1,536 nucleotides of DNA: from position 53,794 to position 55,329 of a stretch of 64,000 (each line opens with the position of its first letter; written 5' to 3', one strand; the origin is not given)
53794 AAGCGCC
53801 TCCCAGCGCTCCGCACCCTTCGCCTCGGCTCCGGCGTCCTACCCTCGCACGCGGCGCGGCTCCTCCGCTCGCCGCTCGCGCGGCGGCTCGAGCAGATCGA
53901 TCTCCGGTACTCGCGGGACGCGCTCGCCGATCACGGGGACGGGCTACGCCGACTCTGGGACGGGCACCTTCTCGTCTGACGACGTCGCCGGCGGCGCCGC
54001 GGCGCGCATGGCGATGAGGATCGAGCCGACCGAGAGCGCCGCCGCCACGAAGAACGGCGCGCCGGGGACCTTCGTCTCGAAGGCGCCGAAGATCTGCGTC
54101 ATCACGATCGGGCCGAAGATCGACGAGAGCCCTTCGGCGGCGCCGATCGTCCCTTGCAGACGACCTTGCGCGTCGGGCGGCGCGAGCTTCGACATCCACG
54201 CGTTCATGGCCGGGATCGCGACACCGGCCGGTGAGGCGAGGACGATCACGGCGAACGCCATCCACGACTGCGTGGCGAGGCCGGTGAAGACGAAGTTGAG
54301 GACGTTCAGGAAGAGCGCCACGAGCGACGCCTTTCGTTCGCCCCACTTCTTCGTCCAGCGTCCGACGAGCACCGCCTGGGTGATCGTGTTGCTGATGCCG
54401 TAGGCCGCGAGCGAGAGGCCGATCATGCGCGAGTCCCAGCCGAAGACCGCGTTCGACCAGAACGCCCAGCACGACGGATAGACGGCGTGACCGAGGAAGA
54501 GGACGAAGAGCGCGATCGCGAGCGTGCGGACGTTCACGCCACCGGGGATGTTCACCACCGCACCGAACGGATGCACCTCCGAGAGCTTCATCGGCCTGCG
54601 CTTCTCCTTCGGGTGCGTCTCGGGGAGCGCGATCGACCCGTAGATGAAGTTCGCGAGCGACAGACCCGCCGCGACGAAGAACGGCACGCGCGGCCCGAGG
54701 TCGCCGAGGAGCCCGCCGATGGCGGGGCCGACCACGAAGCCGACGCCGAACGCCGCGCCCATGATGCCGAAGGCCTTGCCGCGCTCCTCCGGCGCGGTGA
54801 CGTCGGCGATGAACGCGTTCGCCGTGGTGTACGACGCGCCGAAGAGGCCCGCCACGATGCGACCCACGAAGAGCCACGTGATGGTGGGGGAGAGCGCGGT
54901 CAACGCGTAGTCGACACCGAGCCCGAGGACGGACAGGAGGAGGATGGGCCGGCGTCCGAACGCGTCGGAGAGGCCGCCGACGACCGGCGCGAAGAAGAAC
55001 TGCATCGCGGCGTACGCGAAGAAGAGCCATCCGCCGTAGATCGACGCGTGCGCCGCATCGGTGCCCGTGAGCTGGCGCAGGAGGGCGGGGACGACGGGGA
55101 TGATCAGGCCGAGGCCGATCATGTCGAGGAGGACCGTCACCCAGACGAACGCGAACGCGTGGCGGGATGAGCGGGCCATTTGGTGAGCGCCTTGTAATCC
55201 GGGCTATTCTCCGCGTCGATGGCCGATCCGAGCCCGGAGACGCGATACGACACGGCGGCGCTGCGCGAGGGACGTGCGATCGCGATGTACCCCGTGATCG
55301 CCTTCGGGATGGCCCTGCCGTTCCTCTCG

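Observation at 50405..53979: Tandem, translationally coupled triplet of TIGR02996 repeat-companion proteins, with a fourth copy at 18406..19581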

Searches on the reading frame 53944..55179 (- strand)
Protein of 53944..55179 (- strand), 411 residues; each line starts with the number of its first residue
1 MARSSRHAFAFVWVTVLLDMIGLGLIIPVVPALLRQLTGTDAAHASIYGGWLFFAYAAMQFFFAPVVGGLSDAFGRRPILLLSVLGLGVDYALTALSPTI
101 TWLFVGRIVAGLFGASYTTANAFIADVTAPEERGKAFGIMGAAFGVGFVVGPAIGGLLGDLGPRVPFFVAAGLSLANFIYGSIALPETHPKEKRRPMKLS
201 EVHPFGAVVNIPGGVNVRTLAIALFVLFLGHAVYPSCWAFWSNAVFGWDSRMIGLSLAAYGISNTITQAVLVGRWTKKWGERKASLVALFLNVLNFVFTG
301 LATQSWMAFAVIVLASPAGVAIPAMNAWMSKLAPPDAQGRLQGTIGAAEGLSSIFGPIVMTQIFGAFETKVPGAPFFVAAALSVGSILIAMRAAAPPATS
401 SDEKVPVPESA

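Call 56: search_protein_families(library=pfam, proteins=[window:53944-55179:-], max_evalue=0.001)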
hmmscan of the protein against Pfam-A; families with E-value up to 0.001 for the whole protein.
window:53944-55179:- (411 aa): 3 families
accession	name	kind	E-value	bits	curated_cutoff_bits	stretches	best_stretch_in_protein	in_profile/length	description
PF07690.21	MFS_1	-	5e-52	177.4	33.4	2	12-230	1-217/347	Major Facilitator Superfamily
PF00083.30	Sugar_tr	-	4.1e-14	52.8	22.3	1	45-188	44-194/452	Sugar (and other) transporter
PF06779.20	MFS_4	-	8.4e-05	22.5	26.3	1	7-161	190-341/364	Uncharacterised MFS-type transporter YbfB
